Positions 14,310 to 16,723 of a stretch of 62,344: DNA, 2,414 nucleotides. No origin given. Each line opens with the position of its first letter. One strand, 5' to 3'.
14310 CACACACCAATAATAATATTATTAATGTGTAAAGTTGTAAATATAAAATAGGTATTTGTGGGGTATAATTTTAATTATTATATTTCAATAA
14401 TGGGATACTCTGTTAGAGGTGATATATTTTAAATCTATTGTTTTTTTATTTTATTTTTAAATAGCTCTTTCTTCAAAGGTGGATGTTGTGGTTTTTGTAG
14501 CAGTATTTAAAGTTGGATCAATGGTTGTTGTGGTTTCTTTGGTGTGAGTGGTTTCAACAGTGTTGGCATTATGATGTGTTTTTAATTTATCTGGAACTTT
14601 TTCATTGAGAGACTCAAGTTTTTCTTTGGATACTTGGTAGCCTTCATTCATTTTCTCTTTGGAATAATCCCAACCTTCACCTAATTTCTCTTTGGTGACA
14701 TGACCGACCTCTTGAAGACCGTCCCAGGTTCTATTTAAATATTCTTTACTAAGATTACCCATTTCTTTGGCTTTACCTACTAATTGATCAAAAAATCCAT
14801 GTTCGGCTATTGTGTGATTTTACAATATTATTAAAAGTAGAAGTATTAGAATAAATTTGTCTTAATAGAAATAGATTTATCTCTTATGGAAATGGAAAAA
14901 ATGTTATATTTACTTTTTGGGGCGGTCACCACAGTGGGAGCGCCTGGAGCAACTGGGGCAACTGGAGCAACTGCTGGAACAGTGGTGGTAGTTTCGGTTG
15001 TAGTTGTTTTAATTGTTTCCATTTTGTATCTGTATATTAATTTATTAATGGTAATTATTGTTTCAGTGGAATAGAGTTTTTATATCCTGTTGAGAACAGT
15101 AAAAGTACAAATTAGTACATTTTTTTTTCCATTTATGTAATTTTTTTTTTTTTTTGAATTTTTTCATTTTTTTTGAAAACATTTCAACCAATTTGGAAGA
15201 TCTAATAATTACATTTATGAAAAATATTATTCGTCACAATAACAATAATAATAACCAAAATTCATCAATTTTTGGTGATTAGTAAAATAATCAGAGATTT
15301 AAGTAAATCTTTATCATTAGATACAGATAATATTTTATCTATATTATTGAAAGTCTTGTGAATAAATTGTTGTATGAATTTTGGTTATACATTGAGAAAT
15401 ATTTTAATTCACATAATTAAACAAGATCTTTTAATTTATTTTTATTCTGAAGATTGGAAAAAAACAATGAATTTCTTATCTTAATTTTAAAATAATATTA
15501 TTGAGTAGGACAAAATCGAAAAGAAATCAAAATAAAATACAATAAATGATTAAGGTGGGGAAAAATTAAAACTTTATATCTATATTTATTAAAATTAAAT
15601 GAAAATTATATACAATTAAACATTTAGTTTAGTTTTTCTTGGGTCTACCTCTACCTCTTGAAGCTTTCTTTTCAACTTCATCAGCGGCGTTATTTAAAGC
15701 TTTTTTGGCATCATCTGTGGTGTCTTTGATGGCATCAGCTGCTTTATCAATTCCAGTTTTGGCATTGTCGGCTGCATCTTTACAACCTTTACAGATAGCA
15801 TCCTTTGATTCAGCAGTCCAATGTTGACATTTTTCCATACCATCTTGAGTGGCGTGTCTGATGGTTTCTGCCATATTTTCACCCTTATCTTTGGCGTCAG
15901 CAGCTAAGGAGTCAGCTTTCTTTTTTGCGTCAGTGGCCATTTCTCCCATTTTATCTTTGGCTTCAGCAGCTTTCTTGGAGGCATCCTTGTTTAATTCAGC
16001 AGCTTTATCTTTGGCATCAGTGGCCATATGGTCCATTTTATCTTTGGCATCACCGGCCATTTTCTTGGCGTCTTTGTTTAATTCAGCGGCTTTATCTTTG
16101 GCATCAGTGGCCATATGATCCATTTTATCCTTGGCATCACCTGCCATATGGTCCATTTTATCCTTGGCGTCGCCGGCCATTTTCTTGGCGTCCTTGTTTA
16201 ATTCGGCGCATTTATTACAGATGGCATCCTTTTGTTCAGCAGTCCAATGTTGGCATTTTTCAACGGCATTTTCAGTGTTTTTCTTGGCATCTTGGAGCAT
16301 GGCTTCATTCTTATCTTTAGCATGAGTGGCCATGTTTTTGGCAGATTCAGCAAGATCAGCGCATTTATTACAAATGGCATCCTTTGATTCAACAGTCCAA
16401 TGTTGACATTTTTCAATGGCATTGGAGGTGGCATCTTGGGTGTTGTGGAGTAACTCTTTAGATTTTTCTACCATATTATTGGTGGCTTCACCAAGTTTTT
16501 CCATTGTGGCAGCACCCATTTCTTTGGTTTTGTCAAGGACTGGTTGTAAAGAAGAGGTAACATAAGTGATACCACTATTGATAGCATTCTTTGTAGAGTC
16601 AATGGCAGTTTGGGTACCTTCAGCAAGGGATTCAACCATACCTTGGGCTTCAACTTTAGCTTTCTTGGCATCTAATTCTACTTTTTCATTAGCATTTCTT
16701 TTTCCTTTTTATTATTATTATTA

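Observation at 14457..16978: Pair of adjacent LEA-like 11-mer repeat proteins; the larger carries a novel C-Q-H-W-T-x7-C-x2-C module repeated four times plus an AT-hook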

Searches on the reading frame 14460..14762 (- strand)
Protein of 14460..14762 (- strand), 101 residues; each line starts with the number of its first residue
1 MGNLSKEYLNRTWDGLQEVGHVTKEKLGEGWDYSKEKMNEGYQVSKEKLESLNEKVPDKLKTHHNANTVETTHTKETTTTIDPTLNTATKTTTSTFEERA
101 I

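Call 38: list_cluster_members(proteins=[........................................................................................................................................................, window:14460-14762:-, P0001])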
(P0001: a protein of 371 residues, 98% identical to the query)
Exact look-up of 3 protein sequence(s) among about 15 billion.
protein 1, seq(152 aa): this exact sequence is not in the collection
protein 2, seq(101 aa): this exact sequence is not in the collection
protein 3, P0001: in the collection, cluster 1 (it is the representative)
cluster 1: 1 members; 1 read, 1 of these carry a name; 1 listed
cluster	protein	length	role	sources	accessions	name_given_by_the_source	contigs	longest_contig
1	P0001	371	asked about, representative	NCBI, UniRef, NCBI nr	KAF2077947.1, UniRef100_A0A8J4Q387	hypothetical protein CYY_000748 [Polysphondylium violaceum] | Uncharacterized protein n=1 Tax=Polysphondylium violaceum TaxID=133409 ...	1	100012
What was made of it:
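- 14457..14806 (-): Small gene exon 2 with stop codon. aa 37-112 form an 11/3-periodic K/E-rich helix region (14580-14806). The tail is Thr-rich. My model is not in the public protein collection (call 38).
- The small gene model is absent from the public protein collection (call 38).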

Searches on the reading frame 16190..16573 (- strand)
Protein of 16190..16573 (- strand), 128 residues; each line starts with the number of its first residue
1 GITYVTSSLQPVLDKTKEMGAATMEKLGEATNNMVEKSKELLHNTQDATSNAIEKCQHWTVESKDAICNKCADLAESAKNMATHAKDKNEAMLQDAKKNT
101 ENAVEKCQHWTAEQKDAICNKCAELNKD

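Call 11: find_homologous_proteins(query=window:16190-16573:-, max_evalue=10)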
Query seq(128 aa): 6 candidates shared short words with the query, none scored E <= 10.

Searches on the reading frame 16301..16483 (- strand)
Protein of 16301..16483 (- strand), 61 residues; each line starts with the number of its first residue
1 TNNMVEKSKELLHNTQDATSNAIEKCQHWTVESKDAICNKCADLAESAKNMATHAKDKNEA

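Call 59: predict_structure(alignment_id=A4)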
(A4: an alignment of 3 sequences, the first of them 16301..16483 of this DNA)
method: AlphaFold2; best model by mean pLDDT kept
length: 61 residues; sequences in the alignment: 3
mean_pLDDT: 75.4   pTM: 0.40
mean pLDDT of the five models: 75.4, 68.3, 61.4, 60.9, 60.6
residues with pLDDT >= 90: 0; 70-90: 49; 50-70: 12; < 50: 0
segments of 3 or more residues with pLDDT < 50: none
pLDDT, mean of each block of 10 residues (from residue 1): 68 79 77 81 80 69 55
secondary structure, 60 per line:
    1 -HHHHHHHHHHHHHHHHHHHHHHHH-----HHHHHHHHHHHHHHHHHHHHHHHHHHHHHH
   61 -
elements in order: H2-25 H31-60

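Call 61: fold_search(model_id=the predicted structure, library=pdb)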
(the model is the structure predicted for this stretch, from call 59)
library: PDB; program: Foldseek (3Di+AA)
matches with E <= 10: 33; with E <= 0.001: 0
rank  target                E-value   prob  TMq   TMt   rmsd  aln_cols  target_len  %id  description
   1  1jpx_G                3.4e+00  0.16  0.47  0.50   3.9        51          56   16  Mutation that destabilize the gp41 core: determinants for stabilizing the SIV/CPmac envelope glycoprotein complex. Wil (released 2002-04-24)
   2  4b6x_A                3.7e+00  0.13  0.45  0.40   5.3        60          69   18  Crystal structure of in planta processed AvrRps4 (released 2012-09-19)
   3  5t51_A                4.0e+00  0.14  0.50  0.36   4.2        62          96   18  Structure of the MIND Complex Shows a Regulatory Focus of Yeast Kinetochore Assembly (released 2016-11-09)
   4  1jpx_D                4.2e+00  0.11  0.48  0.51   4.6        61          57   18  Mutation that destabilize the gp41 core: determinants for stabilizing the SIV/CPmac envelope glycoprotein complex. Wil (released 2002-04-24)
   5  2gts                  4.6e+00  0.13  0.45  0.38   5.0        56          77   20  Structure of Protein of Unknown Function HP0062 from Helicobacter pylori (released 2006-05-30)
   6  3fx7_B                4.6e+00  0.13  0.44  0.33   5.2        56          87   20  Crystal structure of hypothetical protein of HP0062 from Helicobacter pylori (released 2009-09-01)
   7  3cp1                  5.2e+00  0.12  0.54  0.46   5.0        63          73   16  Structure of a longer thermalstable core domain of HIV-1 gp41 containing the enfuvirtide resistance mutation N43D (released 2008-06-17)
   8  8h7e_B                6.4e+00  0.20  0.62  0.46   3.4        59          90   14  Crystal structure of a de novo enzyme, ferric enterobactin esterase Syn-F4 (K4T) at 2.0 angstrom resolution (released 2023-09-20)
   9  2x17_0                6.4e+00  0.12  0.49  0.23   3.8        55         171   16  The X-ray structure of Ferritin from Pyrococcus furiosus loaded with Ag(I) (released 2010-04-21)
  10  4b6x_B                6.4e+00  0.10  0.45  0.47   4.4        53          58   19  Crystal structure of in planta processed AvrRps4 (released 2012-09-19)
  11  1ku9_A                6.9e+00  0.14  0.54  0.26   4.2        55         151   13  X-ray Structure of a Methanococcus jannaschii DNA-Binding Protein: Implications for Antibiotic Resistance in Staphyloc (released 2002-12-25)
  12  1jpx_A                6.9e+00  0.12  0.54  0.55   4.0        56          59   14  Mutation that destabilize the gp41 core: determinants for stabilizing the SIV/CPmac envelope glycoprotein complex. Wil (released 2002-04-24)
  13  5t59_D                6.9e+00  0.07  0.44  0.28   7.6        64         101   20  Structure of the MIND Complex Shows a Regulatory Focus of Yeast Kinetochore Assembly (released 2016-11-09)
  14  6dma_F                7.4e+00  0.10  0.51  0.46   4.2        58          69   14  DHD15_closed (released 2018-12-19)
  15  6inr_B                7.4e+00  0.10  0.49  0.45   4.8        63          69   13  The crystal structure of phytoplasmal effector causing phyllody symptoms 1 (PHYL1) (released 2019-07-31)
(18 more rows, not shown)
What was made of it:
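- The fragment model is a helical hairpin (calls 59, 61).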

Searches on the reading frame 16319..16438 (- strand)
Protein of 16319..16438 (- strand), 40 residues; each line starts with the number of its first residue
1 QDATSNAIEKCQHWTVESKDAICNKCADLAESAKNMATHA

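Call 43: find_related_loci(query=A2, collection=metagenome_contigs, flank=3000)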
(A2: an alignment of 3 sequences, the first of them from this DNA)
Query A2 (40 aa) in metagenome_contigs; peptide patterns used: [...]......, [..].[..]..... (x = any residue, [..] = any of these).
116 stretches matched a pattern; 1 encode a relative of the query (tblastn E <= 1e-3); 1 distinct loci.
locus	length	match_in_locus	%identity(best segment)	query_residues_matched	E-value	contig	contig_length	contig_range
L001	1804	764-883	88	1-40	5e-22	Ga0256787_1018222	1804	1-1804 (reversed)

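Call 54: search_solved_structures(query=A3, max_evalue=10, show_alignments=3)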
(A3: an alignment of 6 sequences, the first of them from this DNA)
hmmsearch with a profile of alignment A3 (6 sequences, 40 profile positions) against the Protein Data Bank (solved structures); distinct sequences matched with E-value up to 10: 0.
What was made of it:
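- On Zinc finger (any described family): The module profile has no PDB match at E<=10 (call 54).
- Tried and rejected: The six-copy module profile gave nothing at E<=10 (call 54).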
